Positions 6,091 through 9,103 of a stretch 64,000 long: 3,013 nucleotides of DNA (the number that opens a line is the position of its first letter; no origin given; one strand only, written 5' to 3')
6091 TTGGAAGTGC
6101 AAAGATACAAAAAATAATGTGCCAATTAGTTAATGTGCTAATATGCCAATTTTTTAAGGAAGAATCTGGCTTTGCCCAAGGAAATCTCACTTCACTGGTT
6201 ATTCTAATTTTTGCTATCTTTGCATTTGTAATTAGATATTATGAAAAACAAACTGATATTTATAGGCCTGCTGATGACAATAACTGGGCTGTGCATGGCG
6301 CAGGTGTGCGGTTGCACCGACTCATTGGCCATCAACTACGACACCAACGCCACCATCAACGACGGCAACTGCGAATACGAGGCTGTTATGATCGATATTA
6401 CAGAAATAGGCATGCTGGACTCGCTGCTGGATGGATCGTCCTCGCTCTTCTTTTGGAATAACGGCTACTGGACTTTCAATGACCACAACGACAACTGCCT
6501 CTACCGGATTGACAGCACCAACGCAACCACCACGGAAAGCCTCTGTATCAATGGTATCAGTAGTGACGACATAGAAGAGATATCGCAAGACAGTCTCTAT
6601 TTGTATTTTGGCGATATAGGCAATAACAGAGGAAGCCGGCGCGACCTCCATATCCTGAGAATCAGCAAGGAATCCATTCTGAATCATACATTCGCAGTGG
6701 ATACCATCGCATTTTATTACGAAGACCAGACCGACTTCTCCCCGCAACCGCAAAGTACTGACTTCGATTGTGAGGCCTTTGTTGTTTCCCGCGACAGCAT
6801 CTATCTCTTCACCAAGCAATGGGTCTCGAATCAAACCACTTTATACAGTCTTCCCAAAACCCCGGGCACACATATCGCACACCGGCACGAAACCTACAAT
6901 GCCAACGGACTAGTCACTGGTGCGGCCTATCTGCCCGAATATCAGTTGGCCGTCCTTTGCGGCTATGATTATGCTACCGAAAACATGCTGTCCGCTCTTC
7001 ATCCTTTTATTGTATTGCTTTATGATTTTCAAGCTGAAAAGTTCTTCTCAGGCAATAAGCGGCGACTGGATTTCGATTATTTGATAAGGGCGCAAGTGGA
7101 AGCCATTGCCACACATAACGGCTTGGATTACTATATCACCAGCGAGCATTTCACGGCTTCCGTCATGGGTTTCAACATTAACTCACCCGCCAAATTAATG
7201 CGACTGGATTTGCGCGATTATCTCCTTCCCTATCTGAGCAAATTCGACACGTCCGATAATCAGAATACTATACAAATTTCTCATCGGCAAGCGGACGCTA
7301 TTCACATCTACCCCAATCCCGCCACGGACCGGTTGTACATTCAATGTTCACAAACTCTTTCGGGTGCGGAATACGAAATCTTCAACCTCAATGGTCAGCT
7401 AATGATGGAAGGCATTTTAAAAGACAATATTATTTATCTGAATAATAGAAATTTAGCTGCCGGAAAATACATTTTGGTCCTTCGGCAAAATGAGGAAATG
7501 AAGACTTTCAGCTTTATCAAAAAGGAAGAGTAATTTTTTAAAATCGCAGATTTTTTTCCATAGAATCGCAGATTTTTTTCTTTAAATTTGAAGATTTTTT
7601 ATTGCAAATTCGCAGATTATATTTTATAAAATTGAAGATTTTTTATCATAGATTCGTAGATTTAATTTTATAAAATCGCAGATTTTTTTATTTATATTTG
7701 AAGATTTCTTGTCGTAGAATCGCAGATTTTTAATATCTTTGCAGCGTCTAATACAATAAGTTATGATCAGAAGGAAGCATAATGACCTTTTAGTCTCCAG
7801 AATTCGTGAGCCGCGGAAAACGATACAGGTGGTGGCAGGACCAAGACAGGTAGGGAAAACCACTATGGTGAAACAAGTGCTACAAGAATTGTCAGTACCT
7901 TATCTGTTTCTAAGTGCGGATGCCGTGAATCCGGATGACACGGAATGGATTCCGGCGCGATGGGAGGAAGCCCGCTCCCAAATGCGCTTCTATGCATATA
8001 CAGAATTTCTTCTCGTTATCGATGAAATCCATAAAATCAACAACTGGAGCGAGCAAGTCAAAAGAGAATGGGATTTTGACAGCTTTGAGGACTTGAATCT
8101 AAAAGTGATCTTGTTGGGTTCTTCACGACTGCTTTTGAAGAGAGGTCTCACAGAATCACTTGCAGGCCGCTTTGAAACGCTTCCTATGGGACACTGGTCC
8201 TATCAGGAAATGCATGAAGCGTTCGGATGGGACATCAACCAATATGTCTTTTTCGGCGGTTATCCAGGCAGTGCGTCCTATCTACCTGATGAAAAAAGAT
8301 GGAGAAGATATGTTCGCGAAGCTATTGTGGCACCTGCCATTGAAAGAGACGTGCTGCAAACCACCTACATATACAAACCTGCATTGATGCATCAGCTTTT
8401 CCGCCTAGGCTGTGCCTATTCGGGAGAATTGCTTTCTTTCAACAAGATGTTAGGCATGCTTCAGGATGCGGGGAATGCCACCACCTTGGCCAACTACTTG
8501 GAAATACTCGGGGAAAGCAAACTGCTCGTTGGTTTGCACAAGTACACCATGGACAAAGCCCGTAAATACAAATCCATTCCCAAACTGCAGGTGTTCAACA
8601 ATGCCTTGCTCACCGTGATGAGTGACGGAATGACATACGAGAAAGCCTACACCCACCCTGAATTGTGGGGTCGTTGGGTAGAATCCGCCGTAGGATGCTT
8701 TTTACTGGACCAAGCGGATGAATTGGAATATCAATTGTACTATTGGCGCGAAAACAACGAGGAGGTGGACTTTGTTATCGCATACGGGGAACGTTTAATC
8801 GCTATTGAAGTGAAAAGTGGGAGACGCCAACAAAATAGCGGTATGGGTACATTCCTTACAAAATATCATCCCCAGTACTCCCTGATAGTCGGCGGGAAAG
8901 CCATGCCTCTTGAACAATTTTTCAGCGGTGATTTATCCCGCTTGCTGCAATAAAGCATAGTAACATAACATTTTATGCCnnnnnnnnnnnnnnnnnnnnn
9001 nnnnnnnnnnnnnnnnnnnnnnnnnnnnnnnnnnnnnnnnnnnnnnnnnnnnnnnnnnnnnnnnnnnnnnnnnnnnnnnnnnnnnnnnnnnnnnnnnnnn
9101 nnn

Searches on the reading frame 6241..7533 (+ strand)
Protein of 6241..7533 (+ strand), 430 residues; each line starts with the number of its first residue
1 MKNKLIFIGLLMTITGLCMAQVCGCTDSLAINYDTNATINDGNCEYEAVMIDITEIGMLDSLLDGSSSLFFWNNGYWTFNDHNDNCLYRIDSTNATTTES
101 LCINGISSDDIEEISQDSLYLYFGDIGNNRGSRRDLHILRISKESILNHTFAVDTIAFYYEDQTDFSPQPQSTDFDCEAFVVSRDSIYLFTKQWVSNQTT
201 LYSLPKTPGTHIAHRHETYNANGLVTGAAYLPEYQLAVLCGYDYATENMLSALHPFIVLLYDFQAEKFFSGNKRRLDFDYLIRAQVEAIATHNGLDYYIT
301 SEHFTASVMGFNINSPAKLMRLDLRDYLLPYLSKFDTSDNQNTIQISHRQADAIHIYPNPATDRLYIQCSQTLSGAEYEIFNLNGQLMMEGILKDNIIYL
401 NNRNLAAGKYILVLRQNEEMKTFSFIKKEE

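Call 20: search_protein_families(library=pfam, proteins=[window:6241-7533:+], max_evalue=0.00001)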
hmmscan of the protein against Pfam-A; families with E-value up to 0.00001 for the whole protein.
window:6241-7533:+ (430 aa): 1 family
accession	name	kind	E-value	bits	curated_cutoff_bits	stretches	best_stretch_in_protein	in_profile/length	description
PF18962.6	Por_Secre_tail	-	1.4e-09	38.5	27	1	356-421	1-69/75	Secretion system C-terminal sorting domain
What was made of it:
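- On T9SS type A cargo protein: Indirect support comes from two more ORFs with a sorting domain in the window, at 6241-7533 and 33921-35567 (call 20).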

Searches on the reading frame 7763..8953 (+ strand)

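Call 20: search_protein_families(library=pfam, proteins=[window:7763-8953:+], max_evalue=0.00001)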
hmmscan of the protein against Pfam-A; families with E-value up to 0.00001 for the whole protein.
window:7763-8953:+ (396 aa): 3 families
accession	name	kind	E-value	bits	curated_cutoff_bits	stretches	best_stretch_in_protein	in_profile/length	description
PF13635.12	DUF4143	-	2.5e-24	86.3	28.1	1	194-353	1-160/160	Domain of unknown function (DUF4143)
PF13173.12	AAA_14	-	1.6e-23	83.6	27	1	20-150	3-128/129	AAA domain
PF00004.35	AAA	-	1e-06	29.7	21.2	1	24-96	3-73/131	ATPase family associated with various cellular activities (AAA)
